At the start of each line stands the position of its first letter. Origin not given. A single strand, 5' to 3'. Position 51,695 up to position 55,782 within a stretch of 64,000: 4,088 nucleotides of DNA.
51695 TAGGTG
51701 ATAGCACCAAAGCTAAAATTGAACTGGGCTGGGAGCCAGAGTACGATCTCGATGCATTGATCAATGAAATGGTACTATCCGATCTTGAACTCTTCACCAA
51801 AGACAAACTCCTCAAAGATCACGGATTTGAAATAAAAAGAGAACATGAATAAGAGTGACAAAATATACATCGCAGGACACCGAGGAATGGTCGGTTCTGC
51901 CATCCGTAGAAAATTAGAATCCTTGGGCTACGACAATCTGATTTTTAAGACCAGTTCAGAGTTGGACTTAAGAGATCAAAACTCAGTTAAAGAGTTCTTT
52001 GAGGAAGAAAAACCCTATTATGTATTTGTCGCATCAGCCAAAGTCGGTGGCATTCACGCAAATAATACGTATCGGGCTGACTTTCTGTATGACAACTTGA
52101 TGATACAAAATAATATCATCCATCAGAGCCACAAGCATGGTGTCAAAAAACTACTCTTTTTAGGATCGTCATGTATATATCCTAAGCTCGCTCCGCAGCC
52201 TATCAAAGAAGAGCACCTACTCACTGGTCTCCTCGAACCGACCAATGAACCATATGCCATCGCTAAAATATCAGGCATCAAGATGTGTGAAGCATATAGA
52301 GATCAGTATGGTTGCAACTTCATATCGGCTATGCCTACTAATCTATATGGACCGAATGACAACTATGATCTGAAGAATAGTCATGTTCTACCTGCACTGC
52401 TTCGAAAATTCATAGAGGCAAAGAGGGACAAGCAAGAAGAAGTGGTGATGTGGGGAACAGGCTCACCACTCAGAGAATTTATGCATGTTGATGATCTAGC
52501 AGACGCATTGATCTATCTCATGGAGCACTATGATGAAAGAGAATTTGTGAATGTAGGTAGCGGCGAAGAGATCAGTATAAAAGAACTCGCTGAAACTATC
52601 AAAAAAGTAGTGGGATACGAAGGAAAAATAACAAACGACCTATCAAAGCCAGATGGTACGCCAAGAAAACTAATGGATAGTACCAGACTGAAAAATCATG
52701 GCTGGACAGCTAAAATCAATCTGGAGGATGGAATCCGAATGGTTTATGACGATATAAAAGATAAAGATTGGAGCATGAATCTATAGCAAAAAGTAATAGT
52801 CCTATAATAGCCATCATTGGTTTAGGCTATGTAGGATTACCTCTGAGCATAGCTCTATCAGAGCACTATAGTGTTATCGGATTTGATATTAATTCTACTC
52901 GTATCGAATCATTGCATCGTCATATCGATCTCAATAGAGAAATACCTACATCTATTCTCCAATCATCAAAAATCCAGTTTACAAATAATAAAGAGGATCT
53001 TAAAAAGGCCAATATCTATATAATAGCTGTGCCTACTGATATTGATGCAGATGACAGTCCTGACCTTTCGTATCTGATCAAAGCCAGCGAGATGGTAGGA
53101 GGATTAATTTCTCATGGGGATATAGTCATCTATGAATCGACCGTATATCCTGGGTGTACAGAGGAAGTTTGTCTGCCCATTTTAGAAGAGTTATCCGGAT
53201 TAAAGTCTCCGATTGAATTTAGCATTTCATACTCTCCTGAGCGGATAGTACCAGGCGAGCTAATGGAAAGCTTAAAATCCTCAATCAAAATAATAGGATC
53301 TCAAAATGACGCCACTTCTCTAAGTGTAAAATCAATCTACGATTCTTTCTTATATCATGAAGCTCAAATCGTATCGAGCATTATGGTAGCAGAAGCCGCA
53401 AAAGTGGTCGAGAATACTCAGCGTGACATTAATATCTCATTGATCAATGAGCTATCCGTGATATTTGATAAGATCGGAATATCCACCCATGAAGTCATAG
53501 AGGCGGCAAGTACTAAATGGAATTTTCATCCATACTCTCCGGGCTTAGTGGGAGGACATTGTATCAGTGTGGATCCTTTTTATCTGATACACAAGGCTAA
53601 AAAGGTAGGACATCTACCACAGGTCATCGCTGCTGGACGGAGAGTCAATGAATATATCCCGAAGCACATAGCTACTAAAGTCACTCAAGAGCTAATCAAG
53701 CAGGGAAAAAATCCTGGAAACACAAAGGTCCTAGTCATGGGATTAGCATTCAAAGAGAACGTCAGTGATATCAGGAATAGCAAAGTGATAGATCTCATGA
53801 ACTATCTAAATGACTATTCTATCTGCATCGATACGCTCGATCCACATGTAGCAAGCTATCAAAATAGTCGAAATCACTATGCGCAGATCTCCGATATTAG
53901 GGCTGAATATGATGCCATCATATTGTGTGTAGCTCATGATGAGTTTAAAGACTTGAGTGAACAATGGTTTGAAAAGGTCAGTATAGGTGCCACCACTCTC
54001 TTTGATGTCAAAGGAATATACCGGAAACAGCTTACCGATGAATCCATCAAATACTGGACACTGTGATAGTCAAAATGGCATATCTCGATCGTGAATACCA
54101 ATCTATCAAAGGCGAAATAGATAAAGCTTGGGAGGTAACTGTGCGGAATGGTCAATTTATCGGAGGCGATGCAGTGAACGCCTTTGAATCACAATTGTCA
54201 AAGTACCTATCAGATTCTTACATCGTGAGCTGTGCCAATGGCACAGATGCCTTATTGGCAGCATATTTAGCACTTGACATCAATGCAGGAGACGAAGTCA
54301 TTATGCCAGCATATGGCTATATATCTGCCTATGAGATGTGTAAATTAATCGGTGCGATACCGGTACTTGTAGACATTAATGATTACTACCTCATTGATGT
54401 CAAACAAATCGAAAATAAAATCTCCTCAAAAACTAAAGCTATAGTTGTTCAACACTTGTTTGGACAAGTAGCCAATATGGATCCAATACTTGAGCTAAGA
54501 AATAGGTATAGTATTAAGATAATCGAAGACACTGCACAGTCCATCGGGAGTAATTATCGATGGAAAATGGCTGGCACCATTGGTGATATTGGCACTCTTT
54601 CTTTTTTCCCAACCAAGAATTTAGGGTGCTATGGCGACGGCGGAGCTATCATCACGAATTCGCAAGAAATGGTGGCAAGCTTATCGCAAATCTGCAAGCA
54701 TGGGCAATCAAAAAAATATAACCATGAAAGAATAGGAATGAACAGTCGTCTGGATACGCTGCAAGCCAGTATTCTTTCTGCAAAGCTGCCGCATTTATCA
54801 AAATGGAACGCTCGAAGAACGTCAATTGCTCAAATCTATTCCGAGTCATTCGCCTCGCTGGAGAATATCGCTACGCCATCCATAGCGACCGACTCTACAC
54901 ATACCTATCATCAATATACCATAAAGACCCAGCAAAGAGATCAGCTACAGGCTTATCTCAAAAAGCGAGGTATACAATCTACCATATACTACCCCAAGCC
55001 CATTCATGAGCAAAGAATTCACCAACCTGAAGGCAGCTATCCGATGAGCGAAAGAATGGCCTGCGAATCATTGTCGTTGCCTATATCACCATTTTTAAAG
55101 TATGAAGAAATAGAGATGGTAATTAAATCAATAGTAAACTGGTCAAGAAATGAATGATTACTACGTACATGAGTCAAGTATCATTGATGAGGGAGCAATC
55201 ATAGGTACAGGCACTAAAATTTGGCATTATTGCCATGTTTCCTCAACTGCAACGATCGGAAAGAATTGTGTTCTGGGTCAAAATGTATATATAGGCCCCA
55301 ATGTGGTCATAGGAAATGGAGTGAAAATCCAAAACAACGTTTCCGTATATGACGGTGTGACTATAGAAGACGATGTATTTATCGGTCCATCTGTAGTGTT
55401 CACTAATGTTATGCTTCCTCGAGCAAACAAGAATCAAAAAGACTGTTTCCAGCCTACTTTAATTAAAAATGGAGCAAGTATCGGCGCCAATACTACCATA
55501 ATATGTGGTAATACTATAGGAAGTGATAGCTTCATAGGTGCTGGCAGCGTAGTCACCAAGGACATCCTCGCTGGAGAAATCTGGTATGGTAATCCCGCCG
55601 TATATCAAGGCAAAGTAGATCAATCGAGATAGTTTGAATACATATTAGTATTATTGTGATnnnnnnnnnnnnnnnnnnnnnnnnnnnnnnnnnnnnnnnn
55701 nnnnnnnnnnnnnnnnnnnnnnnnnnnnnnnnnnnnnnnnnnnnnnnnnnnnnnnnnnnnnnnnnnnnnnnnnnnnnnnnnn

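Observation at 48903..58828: Glycan locus combining a GDP-fucose branch, a UDP-2,3-diacetamido uronic sugar branch, an alpha-1,2-fucosyltransferase and a fused ABC exporter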

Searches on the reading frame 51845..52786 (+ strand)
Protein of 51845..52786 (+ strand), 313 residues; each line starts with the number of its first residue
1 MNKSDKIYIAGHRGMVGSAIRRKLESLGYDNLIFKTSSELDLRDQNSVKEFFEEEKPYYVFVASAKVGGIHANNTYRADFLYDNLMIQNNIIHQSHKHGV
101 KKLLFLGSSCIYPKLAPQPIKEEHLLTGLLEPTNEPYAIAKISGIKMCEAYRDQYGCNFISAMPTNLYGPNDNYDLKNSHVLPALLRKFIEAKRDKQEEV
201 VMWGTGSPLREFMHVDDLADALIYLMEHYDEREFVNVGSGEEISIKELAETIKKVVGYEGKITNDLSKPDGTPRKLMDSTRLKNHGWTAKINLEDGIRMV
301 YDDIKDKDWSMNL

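Call 4: search_protein_families(library=pfam, proteins=[window:51845-52786:+])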
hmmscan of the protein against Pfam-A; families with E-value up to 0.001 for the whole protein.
window:51845-52786:+ (313 aa): 4 families
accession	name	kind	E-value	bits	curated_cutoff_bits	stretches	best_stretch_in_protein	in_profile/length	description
PF01370.27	Epimerase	-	2.5e-64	217.4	20.9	1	7-238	1-240/240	NAD dependent epimerase/dehydratase family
PF16363.11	GDP_Man_Dehyd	-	2.5e-21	76.9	27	1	39-299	58-331/332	GDP-mannose 4,6 dehydratase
PF04321.23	RmlD_sub_bind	-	4.5e-08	32.9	27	1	6-259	2-234/287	RmlD substrate binding domain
PF02719.21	Polysacc_synt_2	-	1.7e-05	24.6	20.2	0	4-106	23-126/293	Polysaccharide biosynthesis protein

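Call 5: search_protein_families(library=ncbifam, proteins=[window:51845-52786:+])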
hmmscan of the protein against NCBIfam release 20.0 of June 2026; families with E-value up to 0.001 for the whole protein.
window:51845-52786:+ (313 aa): 11 families
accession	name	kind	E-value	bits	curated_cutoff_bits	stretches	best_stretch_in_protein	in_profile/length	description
NF047922.1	GDPFucSynFcl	equivalog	5e-151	502.4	500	1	4-304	2-301/308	GDP-L-fucose synthase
TIGR01179.1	galE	equivalog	5.5e-21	74.7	262.3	1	39-298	53-319/332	UDP-glucose 4-epimerase GalE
TIGR04180.1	EDH_00030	hypoth_equivalog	2.2e-20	72.9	475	1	41-267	57-267/297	NAD-dependent 4,6-dehydratase LegB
TIGR01181.1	dTDP_gluc_dehyt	equivalog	6.4e-20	71.5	365.1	1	40-309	57-316/321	dTDP-glucose 4,6-dehydratase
TIGR02197.1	heptose_epim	equivalog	1.9e-09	37.1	274.6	1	43-263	50-267/316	ADP-glyceromanno-heptose 6-epimerase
NF007490.0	PRK10084.1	subfamily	4.7e-08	32.4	649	1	134-310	164-341/361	dTDP-glucose 4,6-dehydratase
TIGR01214.1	rmlD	equivalog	5.9e-06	25.6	224.05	1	6-260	1-230/285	dTDP-4-dehydrorhamnose reductase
NF008872.0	PRK11908.1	equivalog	2.2e-05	23.7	294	1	90-256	101-271/349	bifunctional UDP-4-keto-pentose/UDP-xylose synthase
NF007582.0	PRK10217.1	equivalog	4.2e-05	22.8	698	1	134-256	157-282/355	dTDP-glucose 4,6-dehydratase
TIGR01777.1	yfcH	hypoth_equivalog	6.4e-05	22.7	207.35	0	203-257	188-242/292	TIGR01777 family oxidoreductase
NF007956.0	PRK10675.1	subfamily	0.00042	19.6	394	0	206-257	227-281/338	UDP-glucose 4-epimerase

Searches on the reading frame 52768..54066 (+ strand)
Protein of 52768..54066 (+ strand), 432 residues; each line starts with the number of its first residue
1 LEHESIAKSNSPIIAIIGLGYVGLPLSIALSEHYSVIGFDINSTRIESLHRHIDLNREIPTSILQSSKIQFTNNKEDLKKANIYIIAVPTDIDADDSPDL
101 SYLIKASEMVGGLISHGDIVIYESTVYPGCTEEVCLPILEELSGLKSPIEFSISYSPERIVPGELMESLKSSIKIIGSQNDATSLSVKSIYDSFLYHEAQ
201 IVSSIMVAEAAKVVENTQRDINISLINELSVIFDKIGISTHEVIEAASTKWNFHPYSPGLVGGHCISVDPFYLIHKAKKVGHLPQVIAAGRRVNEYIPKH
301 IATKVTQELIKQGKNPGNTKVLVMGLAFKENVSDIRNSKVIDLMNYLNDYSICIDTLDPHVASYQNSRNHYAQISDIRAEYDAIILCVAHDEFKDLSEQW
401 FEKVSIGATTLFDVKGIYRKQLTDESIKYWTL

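Call 4: search_protein_families(library=pfam, proteins=[window:52768-54066:+])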
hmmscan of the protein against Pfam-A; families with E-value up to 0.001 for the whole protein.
window:52768-54066:+ (432 aa): 4 families
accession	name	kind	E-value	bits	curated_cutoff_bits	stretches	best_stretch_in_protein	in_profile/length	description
PF03721.20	UDPG_MGDP_dh_N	-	5.4e-32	111.3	27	1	14-183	3-179/187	UDP-glucose/GDP-mannose dehydrogenase family, NAD binding domain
PF00984.24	UDPG_MGDP_dh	-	6.4e-25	87.5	25.4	1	207-295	2-93/94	UDP-glucose/GDP-mannose dehydrogenase family, central domain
PF03720.21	UDPG_MGDP_dh_C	-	3.2e-20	72.9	30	1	322-419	1-102/103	UDP-glucose/GDP-mannose dehydrogenase family, UDP binding domain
PF01210.29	NAD_Gly3P_dh_N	-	2.8e-05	24.6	23.1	0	14-92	2-81/158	NAD-dependent glycerol-3-phosphate dehydrogenase N-terminus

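Call 5: search_protein_families(library=ncbifam, proteins=[window:52768-54066:+])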
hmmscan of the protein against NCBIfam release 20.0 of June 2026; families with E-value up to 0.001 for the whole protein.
window:52768-54066:+ (432 aa): 7 families
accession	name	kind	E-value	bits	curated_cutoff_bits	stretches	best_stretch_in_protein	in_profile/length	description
NF011729.0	PRK15182.1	equivalog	1.9e-116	389.3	592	1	14-417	9-415/425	Vi polysaccharide biosynthesis UDP-N-acetylglucosamine C-6 dehydrogenase TviB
TIGR03026.1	NDP-sugDHase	subfamily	7.9e-110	367.4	189.8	1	14-405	3-403/413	nucleotide sugar dehydrogenase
NF040825.1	UDPMaNacDH_Arch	equivalog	4e-71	240.1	750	1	14-399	3-383/418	UDP-N-acetyl-D-mannosamine dehydrogenase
NF008286.0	PRK11064.1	equivalog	5.3e-65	219.7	459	1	13-404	5-410/420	UDP-N-acetyl-D-mannosamine dehydrogenase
NF041297.1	UDPGDh_AglM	equivalog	2.7e-39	135.3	670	1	14-399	3-401/429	UDP-glucose 6-dehydrogenase AglM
NF047673.2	TeichurnBiosyTuaD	equivalog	7.7e-29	101.1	700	1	14-399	4-393/439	UDP-glucose 6-dehydrogenase TuaD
NF011631.0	PRK15057.1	equivalog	6.6e-13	48.5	757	1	14-402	3-381/388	UDP-glucose 6-dehydrogenase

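Call 21: search_solved_structures(query=window:52768-54066:+)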
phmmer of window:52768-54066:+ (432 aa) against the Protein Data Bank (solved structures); distinct sequences matched with E-value up to 0.001: 30.
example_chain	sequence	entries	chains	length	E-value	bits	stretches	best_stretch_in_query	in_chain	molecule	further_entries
4r16_A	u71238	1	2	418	4.5e-65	223.5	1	14-399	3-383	418aa long hypothetical UDP-N-acetyl-D-mannosaminuronic acid dehydrogenase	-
3ojl_A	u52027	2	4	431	1.1e-56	195.9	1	14-424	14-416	Cap5O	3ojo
3g79_A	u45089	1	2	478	4.1e-44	154.5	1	4-410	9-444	NDP-N-acetyl-D-galactosaminuronic acid dehydrogenase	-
4xr9_A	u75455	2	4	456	1.5e-33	119.7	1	12-359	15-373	CalS8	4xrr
3vtf_A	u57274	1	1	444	1.3e-29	106.8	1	12-359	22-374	UDP-glucose 6-dehydrogenase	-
3gg2_A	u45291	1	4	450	3.7e-23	85.5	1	14-368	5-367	Sugar dehydrogenase, UDP-glucose/GDP-mannose dehydrogenase family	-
2y0e_A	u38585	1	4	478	3.3e-22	82.4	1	13-359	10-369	UDP-GLUCOSE DEHYDROGENASE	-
2y0c_A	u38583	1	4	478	5.8e-21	78.3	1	13-359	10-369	UDP-GLUCOSE DEHYDROGENASE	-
2y0d_A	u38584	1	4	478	5.8e-21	78.3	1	13-359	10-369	UDP-GLUCOSE DEHYDROGENASE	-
4a7p_A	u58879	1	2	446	8.4e-21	77.7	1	11-419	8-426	UDP-GLUCOSE DEHYDROGENASE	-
1mfz_A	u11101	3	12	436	1.6e-19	73.5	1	14-350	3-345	GDP-mannose 6-dehydrogenase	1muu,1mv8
2o3j_A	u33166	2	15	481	2.4e-16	63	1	14-374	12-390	UDP-glucose 6-dehydrogenase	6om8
4edf_A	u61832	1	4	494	8.7e-14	54.6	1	14-365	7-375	UDP-glucose 6-dehydrogenase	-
2q3e_A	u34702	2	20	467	1.3e-13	54.1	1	14-365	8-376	UDP-glucose 6-dehydrogenase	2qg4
5w4x_A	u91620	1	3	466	1.3e-13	54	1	14-365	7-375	UDP-glucose 6-dehydrogenase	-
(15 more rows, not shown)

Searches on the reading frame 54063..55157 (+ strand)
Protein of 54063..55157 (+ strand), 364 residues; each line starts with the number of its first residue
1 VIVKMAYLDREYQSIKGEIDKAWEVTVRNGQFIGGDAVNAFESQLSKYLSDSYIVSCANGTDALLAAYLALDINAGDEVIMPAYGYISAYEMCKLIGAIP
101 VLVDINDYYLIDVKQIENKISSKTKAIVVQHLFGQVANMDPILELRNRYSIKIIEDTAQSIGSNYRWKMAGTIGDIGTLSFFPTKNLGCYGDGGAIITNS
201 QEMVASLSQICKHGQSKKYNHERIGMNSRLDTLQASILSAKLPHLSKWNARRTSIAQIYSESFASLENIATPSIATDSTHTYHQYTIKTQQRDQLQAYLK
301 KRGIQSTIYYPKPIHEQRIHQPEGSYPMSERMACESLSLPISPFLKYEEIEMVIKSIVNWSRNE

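Call 4: search_protein_families(library=pfam, proteins=[window:54063-55157:+])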
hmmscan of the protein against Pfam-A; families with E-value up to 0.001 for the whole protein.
window:54063-55157:+ (364 aa): 3 families
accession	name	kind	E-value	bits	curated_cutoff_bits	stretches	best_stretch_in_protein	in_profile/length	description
PF01041.23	DegT_DnrJ_EryC1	-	4e-101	339.3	19.8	1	15-357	3-359/360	DegT/DnrJ/EryC1/StrS aminotransferase family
PF00155.27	Aminotran_1_2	-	2.7e-10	40.4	19.7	1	36-302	42-325/361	Aminotransferase class I and II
PF00266.25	Aminotran_5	-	3.6e-07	29.9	21.5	1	51-164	61-183/371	Aminotransferase class-V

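Call 5: search_protein_families(library=ncbifam, proteins=[window:54063-55157:+])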
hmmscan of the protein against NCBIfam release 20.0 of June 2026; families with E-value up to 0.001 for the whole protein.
window:54063-55157:+ (364 aa): 29 families (the best 25 are shown)
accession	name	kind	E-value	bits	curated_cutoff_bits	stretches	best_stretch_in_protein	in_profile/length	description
NF008687.0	PRK11706.1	equivalog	1.2e-58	198.7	375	1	27-360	21-373/375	dTDP-4-amino-4,6-dideoxygalactose transaminase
TIGR03588.1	PseC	equivalog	5.9e-58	196.6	423.5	1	26-358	20-377/380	UDP-4-amino-4,6-dideoxy-N-acetyl-beta-L-altrosamine transaminase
TIGR04181.1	NHT_00031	hypoth_equivalog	1.8e-55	188.3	420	1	35-341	29-358/359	LegC family aminotransferase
TIGR02379.1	ECA_wecE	subfamily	5e-50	170.3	434.85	1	56-358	51-372/376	dTDP-4-amino-4,6-dideoxy-D-glucose transaminase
NF008658.2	PRK11658.1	equivalog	2.1e-45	155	631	1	22-358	19-374/379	UDP-4-amino-4-deoxy-L-arabinose aminotransferase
NF011936.0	PRK15407.1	equivalog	1.8e-41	142.2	423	2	33-206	62-243/440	lipopolysaccharide biosynthesis protein RfbH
TIGR04427.1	PLP_DesI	equivalog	3.7e-37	128.4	650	1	34-355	50-377/390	dTDP-4-dehydro-6-deoxyglucose aminotransferase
NF004621.0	PRK05957.1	equivalog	9.4e-09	34.5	498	1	51-129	89-166/389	pyridoxal phosphate-dependent aminotransferase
NF041091.1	asp_aminotase_Arch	equivalog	1.5e-08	33.9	550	1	47-130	84-167/376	aspartate aminotransferase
NF005817.0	PRK07683.1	equivalog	6.8e-08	31.6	575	1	47-130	85-168/387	aminotransferase A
NF041364.1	GntC_guanitoxin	equivalog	2e-07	30.3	415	1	58-131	66-142/356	guanitoxin biosynthesis PLP-dependent (S)-gamma-hydroxy-L-arginine cyclodehydratase GntC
TIGR01977.1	am_tr_V_EF2568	hypoth_equivalog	2.9e-07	29.8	377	1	102-204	116-218/376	cysteine desulfurase family protein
NF006488.0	PRK08912.1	equivalog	1.1e-06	27.9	498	1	54-131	90-167/387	aminotransferase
NF004975.0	PRK06348.1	equivalog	2.4e-06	26.8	549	1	61-130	96-169/384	pyridoxal phosphate-dependent aminotransferase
NF005816.0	PRK07682.1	equivalog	3.2e-06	26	620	1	48-129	87-169/390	aminotransferase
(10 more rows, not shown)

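Call 18: search_solved_structures(query=window:54063-55157:+)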
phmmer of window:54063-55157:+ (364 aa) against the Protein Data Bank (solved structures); distinct sequences matched with E-value up to 0.001: 65 (the best 60 are shown).
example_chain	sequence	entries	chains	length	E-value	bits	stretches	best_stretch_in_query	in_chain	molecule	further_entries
7b0d_A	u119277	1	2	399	3.6e-93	315.7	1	6-356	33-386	Glutamine--scyllo-inositol transaminase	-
3nyu_A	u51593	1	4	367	2e-82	280.4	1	8-360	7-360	Aminotransferase WbpE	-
3nu7_A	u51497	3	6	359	4.8e-82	279.1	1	8-358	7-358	Aminotransferase WbpE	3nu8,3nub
7n63_A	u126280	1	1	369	5.8e-82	278.9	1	4-353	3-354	Putative aminotransferase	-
3nys_A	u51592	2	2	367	1.4e-81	277.6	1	8-360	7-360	Aminotransferase WbpE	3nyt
8e75_A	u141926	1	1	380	5e-79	269.2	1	12-355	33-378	DegT/DnrJ/EryC1/StrS aminotransferase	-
8e77_A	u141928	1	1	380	5e-79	269.2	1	12-355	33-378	DegT/DnrJ/EryC1/StrS aminotransferase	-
3frk_A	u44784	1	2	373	7.2e-79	268.7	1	12-361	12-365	QdtB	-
2oga_A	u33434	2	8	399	4.1e-78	266.2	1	8-362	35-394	Transaminase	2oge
5u1z_A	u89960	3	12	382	4.4e-69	236.5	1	25-360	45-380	Putative aminotransferase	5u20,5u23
5u21_A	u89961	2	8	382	3e-68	233.8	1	25-360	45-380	Putative aminotransferase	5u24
4qgr_A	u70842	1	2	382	5.3e-66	226.4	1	13-354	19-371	DegT/DnrJ/EryC1/StrS aminotransferase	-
3uwc_A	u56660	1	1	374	1.8e-56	195.1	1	3-357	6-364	Nucleotide-sugar aminotransferase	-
4k2b_A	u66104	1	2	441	7.8e-52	179.8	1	27-358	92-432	NTD biosynthesis operon protein NtdA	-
4k2i_A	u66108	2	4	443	7.8e-52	179.8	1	27-358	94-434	NTD biosynthesis operon protein NtdA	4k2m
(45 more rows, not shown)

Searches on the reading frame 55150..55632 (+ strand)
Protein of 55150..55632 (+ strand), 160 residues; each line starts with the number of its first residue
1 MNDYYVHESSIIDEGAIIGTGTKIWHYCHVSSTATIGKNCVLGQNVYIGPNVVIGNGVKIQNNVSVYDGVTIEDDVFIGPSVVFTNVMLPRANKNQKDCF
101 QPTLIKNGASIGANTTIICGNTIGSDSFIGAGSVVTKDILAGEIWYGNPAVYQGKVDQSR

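Call 4: search_protein_families(library=pfam, proteins=[window:55150-55632:+])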
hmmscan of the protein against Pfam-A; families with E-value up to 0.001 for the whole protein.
window:55150-55632:+ (160 aa): 5 families
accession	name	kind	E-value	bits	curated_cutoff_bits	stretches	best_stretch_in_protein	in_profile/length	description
PF00132.30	Hexapep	-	3e-24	84.1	27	3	51-85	1-35/36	Bacterial transferase hexapeptide (six repeats)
PF25084.1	LbH_EIF2B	-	1.9e-13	50.8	54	2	4-48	10-53/105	EIF2B subunit epsilon LbH domain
PF14602.12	Hexapep_2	-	8.8e-13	48.2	27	2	35-67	3-33/34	Hexapeptide repeat of succinyl-transferase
PF25087.1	GMPPB_C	-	2e-06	27.9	39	1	30-63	7-40/110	GMPPB C-terminal domain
PF25247.1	LbH_GLGC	-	2.2e-06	28.1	27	0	36-78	81-123/135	GLGC left-handed parallel beta-helix domain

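Call 5: search_protein_families(library=ncbifam, proteins=[window:55150-55632:+])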
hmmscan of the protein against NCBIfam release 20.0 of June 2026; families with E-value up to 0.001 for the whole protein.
window:55150-55632:+ (160 aa): 51 families (the best 25 are shown)
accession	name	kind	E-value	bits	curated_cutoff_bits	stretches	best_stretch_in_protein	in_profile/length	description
TIGR03570.1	NeuD_NnaD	subfamily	1.6e-26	93.2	160.8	2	105-150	156-201/202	NeuD/PglB/VioB family sugar acetyltransferase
NF002060.0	PRK00892.1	subfamily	1.2e-17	64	207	1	6-117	104-220/345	UDP-3-O-(3-hydroxymyristoyl)glucosamine N-acyltransferase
NF003657.0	PRK05289.1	equivalog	1.6e-16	60.2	226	2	5-65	5-65/264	acyl-ACP--UDP-N-acetylglucosamine O-acyltransferase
TIGR01853.1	lipid_A_lpxD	equivalog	3.2e-15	55.9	242.5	1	6-117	95-211/325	UDP-3-O-(3-hydroxymyristoyl)glucosamine N-acyltransferase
TIGR01852.1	lipid_A_lpxA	equivalog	1.5e-14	53.9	231.05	2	6-60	1-55/254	acyl-ACP--UDP-N-acetylglucosamine O-acyltransferase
NF041874.1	EPS_EpsC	equivalog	1.6e-14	54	150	1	78-150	90-161/168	serine O-acetyltransferase EpsC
TIGR03532.1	DapD_Ac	equivalog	8.5e-14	51.7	231.75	2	101-158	159-216/231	2,3,4,5-tetrahydropyridine-2,6-dicarboxylate N-acetyltransferase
TIGR01172.1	cysE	equivalog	3.2e-13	50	210.65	1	82-150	95-161/162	serine O-acetyltransferase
NF008808.1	PRK11830.1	equivalog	2.5e-12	46.8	204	1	5-86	103-180/243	2,3,4,5-tetrahydropyridine-2,6-dicarboxylate N-succinyltransferase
NF010933.0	PRK14353.1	equivalog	2.7e-12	46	505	2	103-144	381-422/453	bifunctional UDP-N-acetylglucosamine diphosphorylase/glucosamine-1-phosphate N-acetyltransferase GlmU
NF010935.0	PRK14355.1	equivalog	3.1e-12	45.9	718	2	8-81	261-332/459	bifunctional UDP-N-acetylglucosamine diphosphorylase/glucosamine-1-phosphate N-acetyltransferase GlmU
TIGR01173.1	glmU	equivalog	4e-12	45.7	366.85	2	102-146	391-435/452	bifunctional UDP-N-acetylglucosamine diphosphorylase/glucosamine-1-phosphate N-acetyltransferase GlmU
NF058585.1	HptprglPActTf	PfamEq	4.2e-12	45.9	300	1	105-150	109-154/172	heptaprenylglyceryl phosphate O-acetyltransferase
NF007797.0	PRK10502.1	subfamily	6.9e-12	45.4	192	1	101-153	124-176/183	WcaF family extracellular polysaccharide biosynthesis acetyltransferase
NF010934.1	PRK14354.1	equivalog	8.6e-12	44.3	450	2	102-143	390-431/447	bifunctional UDP-N-acetylglucosamine diphosphorylase/glucosamine-1-phosphate N-acetyltransferase GlmU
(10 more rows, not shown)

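Call 19: search_solved_structures(query=window:55150-55632:+)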
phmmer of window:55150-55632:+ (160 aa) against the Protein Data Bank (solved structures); distinct sequences matched with E-value up to 0.001: 92 (the best 60 are shown).
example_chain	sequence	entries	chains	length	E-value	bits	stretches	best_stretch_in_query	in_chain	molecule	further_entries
3mqg_A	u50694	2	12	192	9e-49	168.7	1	6-151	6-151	Lipopolysaccharides biosynthesis acetyltransferase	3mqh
7s43_A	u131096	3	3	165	3.5e-37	131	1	14-146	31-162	N-acetyltransferase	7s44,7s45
7s3u_A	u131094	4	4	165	2.4e-36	128.2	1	14-146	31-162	N-acetyltransferase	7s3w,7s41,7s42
4mzu_A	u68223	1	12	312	3e-33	118.2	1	16-157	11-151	WxcM-like protein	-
3fs8_A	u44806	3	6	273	8.3e-16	61.5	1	9-150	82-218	QdtC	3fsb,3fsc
3ftt_A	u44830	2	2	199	3.5e-12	49.7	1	47-158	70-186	Putative acetyltransferase SACOL2570 | Galactoside O-acetyltransferase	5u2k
3v4e_A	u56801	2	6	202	3.6e-12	49.7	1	47-158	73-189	Galactoside O-acetyltransferase | Putative acetyltransferase SACOL2570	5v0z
4dcl_A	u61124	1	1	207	4.3e-12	49.4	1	48-158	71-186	Putative acetyltransferase SACOL2570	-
4egg_A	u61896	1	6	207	4.3e-12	49.4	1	48-158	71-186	Putative acetyltransferase SACOL2570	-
1kqa_A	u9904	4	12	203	8.4e-11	45.2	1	33-149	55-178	GALACTOSIDE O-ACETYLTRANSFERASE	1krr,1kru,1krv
8e62_A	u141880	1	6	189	7.6e-10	42.1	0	7-56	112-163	UDP-N-acetylglucosamine acyltransferase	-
2ic7_A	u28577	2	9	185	1.2e-08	38.3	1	39-150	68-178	Maltose transacetylase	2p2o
3ect_A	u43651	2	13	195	2.2e-08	37.4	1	45-150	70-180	Hexapeptide-repeat containing-acetyltransferase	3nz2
3r0s_A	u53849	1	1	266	2.8e-08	37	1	6-61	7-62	Acyl-[acyl-carrier-protein]--UDP-N-acetylglucosamine O-acyltransferase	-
3r8y_A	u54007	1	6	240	4.5e-08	36.4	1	33-158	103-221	2,3,4,5-tetrahydropyridine-2,6-dicarboxylate N-acetyltransferase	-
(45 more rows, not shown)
